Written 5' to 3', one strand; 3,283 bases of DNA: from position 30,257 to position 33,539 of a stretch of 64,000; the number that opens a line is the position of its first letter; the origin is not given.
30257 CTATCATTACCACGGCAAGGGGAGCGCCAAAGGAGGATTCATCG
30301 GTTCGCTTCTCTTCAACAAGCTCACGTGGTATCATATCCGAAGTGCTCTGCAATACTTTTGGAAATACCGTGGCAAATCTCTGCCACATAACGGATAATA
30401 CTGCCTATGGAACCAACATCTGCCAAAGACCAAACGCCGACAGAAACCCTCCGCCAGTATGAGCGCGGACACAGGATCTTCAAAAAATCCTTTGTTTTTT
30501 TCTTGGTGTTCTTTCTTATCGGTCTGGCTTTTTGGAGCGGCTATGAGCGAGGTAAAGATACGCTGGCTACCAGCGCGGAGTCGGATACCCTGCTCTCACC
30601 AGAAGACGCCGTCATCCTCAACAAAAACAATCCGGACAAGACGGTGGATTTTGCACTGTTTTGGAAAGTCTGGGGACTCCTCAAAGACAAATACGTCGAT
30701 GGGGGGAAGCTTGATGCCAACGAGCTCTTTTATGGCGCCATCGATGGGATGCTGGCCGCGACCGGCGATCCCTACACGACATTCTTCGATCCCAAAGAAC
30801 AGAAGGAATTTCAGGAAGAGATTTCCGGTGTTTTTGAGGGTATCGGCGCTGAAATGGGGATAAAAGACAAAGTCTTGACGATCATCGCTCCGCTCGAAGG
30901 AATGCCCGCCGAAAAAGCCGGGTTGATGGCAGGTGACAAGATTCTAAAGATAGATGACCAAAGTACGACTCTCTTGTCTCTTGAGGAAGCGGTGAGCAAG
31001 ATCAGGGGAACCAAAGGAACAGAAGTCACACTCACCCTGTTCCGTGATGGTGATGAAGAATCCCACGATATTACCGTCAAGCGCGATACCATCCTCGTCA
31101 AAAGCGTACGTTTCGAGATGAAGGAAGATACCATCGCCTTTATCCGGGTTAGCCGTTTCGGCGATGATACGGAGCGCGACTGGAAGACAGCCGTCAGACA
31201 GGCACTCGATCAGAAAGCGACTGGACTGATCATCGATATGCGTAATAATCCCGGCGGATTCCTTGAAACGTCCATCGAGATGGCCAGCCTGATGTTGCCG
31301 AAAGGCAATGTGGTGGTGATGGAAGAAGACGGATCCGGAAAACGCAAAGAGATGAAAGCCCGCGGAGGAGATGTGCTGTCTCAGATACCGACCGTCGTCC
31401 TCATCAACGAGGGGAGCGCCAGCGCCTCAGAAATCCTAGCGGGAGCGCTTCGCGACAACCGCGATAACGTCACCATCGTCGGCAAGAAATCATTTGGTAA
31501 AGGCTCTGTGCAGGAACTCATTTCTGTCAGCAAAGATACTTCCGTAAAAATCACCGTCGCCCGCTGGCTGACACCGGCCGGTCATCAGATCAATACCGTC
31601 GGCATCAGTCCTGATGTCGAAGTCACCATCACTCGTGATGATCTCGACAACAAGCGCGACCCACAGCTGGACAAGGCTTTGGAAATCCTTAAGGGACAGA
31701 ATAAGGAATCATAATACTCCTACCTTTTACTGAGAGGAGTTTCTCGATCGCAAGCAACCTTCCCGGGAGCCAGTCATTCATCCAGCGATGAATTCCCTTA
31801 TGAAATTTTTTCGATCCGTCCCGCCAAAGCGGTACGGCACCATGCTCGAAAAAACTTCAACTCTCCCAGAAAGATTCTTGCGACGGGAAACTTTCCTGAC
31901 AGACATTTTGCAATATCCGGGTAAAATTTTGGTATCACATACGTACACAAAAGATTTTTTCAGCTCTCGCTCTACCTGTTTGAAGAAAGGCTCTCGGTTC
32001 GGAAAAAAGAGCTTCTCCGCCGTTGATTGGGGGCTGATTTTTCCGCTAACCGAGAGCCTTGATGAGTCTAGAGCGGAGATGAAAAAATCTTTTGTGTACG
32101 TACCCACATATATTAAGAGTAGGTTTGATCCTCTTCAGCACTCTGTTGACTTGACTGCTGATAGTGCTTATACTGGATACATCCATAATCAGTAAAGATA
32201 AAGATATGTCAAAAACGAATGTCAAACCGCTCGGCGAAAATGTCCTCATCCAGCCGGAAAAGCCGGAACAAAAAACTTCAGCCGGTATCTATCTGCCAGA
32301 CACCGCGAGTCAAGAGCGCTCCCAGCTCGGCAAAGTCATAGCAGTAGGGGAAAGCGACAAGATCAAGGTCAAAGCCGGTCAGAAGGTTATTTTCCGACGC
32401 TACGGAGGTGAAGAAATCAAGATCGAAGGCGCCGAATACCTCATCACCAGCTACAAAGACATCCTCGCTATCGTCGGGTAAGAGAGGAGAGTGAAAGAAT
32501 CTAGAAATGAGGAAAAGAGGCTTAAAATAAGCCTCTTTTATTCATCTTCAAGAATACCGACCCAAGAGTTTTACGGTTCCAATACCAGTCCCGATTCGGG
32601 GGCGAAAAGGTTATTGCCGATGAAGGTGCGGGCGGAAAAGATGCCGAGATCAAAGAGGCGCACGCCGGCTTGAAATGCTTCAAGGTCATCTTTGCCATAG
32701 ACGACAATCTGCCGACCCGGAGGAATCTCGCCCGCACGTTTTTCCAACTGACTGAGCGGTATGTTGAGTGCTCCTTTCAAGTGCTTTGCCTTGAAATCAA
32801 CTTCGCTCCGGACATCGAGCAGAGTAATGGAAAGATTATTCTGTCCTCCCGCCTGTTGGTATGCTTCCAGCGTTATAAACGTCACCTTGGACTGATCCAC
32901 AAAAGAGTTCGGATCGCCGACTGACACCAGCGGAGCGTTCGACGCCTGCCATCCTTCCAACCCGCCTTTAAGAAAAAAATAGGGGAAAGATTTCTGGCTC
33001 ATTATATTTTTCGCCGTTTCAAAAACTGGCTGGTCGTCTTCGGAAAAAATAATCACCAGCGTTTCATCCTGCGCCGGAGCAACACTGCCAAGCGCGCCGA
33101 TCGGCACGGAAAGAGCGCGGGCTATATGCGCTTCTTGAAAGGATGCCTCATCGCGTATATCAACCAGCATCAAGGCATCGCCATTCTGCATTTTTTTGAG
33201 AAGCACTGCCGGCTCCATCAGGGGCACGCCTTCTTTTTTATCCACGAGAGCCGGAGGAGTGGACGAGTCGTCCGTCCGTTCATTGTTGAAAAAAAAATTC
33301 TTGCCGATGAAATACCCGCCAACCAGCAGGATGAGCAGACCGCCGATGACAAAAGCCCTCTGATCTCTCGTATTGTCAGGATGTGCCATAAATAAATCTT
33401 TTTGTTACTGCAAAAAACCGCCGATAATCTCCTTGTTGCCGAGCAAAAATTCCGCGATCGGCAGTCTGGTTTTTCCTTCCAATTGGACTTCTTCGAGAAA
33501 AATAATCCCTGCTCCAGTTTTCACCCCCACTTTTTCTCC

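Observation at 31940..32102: ~165-bp nested perfect and imperfect palindrome between ctpA and groES, covered only by conflicting featureless ORFs on both strands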

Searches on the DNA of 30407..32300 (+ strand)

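Call 9: search_rna_families(source=window, start=31700, end=32300, threshold=evalue, max_evalue=10)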
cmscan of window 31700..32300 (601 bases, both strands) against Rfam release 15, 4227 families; matches with E-value up to 10: 1.
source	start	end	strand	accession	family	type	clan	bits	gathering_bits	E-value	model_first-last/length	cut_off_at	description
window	31765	31783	-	RF01973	H19_2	Gene; lncRNA;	-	16.7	50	0.096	51-69/69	no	H19 conserved region 2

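Call 75: build_rna_model(alignment_id=A4, structure=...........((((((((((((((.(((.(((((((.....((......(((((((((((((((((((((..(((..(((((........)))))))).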
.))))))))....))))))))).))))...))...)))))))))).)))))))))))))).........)
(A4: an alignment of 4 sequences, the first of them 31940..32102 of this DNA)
Model R1 built from alignment A4 (4 sequences, 169 columns); structure: as given.
model positions 164; base pairs 55; branch points 0; effective number of sequences 1.1; information 0.59 bits per position. Calibrated on 0.2 Mb of random sequence (short: E-values are rough).
structure used (alignment columns):
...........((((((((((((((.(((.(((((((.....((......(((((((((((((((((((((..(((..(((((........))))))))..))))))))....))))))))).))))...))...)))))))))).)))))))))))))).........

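Call 76: search_rna_families(source=L022, start=2780, end=3320, threshold=evalue, max_evalue=10)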
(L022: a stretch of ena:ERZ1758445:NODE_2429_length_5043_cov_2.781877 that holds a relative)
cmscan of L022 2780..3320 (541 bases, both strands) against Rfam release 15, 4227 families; matches with E-value up to 10: 4.
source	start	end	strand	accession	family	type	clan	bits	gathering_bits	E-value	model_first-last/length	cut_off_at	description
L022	3161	3229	-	RF01281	snoR35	Gene; snRNA; snoRNA; CD-box;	CL00053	13.4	40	3.3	1-81/81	no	Small nucleolar RNA snoR35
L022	3114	3132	+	RF01973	H19_2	Gene; lncRNA;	-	13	50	0.96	51-69/69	no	H19 conserved region 2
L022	2914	3043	+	RF02204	WT1-AS_2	Gene; lncRNA;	-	11.2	45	9.8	1-137/137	no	WT1 antisense RNA conserved region 2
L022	3257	3305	+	RF00114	S15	Cis-reg; leader;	CL00121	11.1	39.5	6.7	1-117/117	no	Ribosomal S15 leader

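Call 78: search_with_rna_model(model_id=R1, source=window, filters=off, max_evalue=10)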
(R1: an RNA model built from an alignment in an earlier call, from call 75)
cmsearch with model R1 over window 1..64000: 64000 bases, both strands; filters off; matches with E-value up to 10: 29.
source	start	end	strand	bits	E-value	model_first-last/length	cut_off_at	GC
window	31940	32102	+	191.4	1.2e-39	1-164/164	no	0.45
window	31940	32102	-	73.6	5.8e-14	1-164/164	no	0.45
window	37002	37055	+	18.5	0.056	1-164/164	no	0.31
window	37004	37053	-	13.8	0.61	1-164/164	no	0.32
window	58916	58965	+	13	0.89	1-164/164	no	0.38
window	38650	38708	-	13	0.9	1-164/164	no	0.42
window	57798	57885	-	12.8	0.98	1-164/164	no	0.45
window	31792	31868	-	11.7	1.7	1-164/164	no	0.47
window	47754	47811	-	11.5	1.9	1-164/164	no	0.55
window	10709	10756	-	11.3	2.1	1-164/164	no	0.46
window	58667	58708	+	11.1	2.4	1-164/164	no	0.31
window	32504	32548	+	11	2.5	1-164/164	no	0.31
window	63165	63211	-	10.9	2.6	1-164/164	no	0.4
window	48240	48310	-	10.9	2.7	1-164/164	no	0.34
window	38648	38708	+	10.6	3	1-164/164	no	0.43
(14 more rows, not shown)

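Call 86: search_rna_families(source=L024, start=6450, end=7450, threshold=evalue, max_evalue=1)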
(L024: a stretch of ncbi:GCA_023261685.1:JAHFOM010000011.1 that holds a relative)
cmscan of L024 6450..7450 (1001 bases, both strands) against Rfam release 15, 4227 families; matches with E-value up to 1: 2.
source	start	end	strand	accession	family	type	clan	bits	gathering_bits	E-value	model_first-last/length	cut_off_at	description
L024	6494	6625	-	RF04184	BTnc060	Gene; sRNA;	-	24.8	228.9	0.18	1-213/213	no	Bacteroides sRNA BTnc060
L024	7277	7359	+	RF03973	mir-5615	Gene; miRNA;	-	19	82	0.91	1-61/61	no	mir-5615 microRNA precursor family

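Call 91: search_dna_similar(query=window:31940-32102:+, collection=plasmids, mode=distant, max_evalue=0.001, max_rows=5)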
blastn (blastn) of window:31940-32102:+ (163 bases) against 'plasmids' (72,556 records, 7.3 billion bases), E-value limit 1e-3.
No match.

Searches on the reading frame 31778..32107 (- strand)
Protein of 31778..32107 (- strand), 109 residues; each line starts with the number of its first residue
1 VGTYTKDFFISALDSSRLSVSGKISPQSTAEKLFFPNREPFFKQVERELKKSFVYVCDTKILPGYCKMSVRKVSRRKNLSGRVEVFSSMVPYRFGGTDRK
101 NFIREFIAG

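Call 37: search_protein_families(library=pfam, proteins=[window:31778-32107:-], max_evalue=0.01)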
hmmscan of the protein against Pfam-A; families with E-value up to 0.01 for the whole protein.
window:31778-32107:- (109 aa): 0 families

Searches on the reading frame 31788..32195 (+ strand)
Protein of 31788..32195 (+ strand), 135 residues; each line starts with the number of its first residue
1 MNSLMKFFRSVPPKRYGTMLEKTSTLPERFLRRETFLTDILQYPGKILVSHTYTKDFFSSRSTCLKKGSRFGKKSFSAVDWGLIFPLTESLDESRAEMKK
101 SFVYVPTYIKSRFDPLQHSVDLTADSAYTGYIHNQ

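Call 27: find_homologous_proteins(query=window:31788-32192:+, max_evalue=1)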
Query window:31788-32192:+: 5 candidates shared short words with the query, none scored E <= 1.

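Call 37: search_protein_families(library=pfam, proteins=[window:31788-32195:+], max_evalue=0.01)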
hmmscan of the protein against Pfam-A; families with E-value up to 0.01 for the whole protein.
window:31788-32195:+ (135 aa): 0 families

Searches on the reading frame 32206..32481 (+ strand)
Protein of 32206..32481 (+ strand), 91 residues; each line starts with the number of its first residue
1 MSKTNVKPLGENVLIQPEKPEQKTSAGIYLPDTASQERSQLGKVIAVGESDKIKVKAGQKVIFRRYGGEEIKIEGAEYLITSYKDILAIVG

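Call 12: find_encoding_contigs(protein=window:32206-32481:+, flank=10000, max_places=10)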
Protein window:32206-32481:+ (91 aa): 6 contigs read that carry it; 6 places shown.
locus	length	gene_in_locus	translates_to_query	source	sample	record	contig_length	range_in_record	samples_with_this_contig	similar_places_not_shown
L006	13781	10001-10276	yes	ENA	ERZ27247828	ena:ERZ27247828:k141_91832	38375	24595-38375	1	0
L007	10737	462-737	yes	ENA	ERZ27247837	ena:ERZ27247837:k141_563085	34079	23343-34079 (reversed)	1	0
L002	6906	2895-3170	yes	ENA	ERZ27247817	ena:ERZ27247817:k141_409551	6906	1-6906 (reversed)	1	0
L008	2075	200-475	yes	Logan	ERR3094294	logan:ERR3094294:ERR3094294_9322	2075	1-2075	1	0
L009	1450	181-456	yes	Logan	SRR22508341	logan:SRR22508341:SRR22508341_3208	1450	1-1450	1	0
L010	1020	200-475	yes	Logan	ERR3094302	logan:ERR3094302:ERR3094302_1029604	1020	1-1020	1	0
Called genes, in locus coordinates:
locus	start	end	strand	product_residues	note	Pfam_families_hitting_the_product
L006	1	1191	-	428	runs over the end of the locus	PF03446:NAD_binding_2, PF03721:UDPG_MGDP_dh_N, PF00984:UDPG_MGDP_dh, PF03720:UDPG_MGDP_dh_C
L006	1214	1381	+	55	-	-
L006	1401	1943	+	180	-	-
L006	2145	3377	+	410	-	PF13439:Glyco_transf_4, PF20706:GT4-conflict, PF00534:Glycos_transf_1, PF13692:Glyco_trans_1_4, PF13524:Glyco_trans_1_2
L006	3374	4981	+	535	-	PF04932:Wzy_C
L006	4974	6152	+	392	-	PF13439:Glyco_transf_4, PF13579:Glyco_trans_4_4, PF20706:GT4-conflict (weak), PF00534:Glycos_transf_1, PF13692:Glyco_trans_1_4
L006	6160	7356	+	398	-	PF03816:LytR_cpsA_psr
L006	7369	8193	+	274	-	PF00535:Glycos_transf_2, PF13641:Glyco_tranf_2_3, PF13632:Glyco_trans_2_3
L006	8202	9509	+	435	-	PF22694:CtpB_N-like (weak), PF00595:PDZ, PF13180:PDZ_2, PF17820:PDZ_6, PF03572:Peptidase_S41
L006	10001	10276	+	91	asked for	PF00166:Cpn10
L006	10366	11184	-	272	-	PF00581:Rhodanese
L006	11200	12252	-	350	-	PF00551:Formyl_trans_N, PF02911:Formyl_trans_C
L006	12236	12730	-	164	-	PF01327:Pep_deformylase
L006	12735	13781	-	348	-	?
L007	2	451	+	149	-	?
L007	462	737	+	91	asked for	PF00166:Cpn10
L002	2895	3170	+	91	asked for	PF00166:Cpn10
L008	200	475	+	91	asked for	PF00166:Cpn10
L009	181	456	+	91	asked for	PF00166:Cpn10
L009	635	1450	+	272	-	?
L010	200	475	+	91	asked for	PF00166:Cpn10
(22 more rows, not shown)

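Call 37: search_protein_families(library=pfam, proteins=[L009:635-1450:+, window:32206-32481:+], max_evalue=0.01)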
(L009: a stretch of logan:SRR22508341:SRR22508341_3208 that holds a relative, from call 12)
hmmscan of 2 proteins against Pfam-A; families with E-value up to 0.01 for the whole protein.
L009:635-1450:+ (272 aa): 0 families

window:32206-32481:+ (91 aa): 1 family
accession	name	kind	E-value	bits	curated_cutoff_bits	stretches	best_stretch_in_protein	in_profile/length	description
PF00166.26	Cpn10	-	7.7e-27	93.6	21.1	1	5-90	1-93/93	Chaperonin 10 Kd subunit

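Call 68: find_homologous_proteins(query=L009:635-1450:+, max_evalue=1e-20)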
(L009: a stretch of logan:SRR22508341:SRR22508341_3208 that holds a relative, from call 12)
Query L009:635-1450:+ (272 aa): 1 proteins with E <= 1e-20 among 345 candidates.
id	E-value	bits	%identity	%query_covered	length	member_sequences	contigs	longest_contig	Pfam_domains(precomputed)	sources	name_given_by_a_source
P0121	1.1e-64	236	66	68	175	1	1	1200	-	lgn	-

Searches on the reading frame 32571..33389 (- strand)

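Call 37: search_protein_families(library=pfam, proteins=[window:32571-33389:-], max_evalue=0.01)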
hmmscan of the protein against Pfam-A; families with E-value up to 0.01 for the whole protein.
window:32571-33389:- (272 aa): 1 family
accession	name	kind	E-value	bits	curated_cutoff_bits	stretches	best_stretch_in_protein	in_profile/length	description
PF00581.25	Rhodanese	-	3.6e-19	69.5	22.2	2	184-241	10-77/102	Rhodanese-like domain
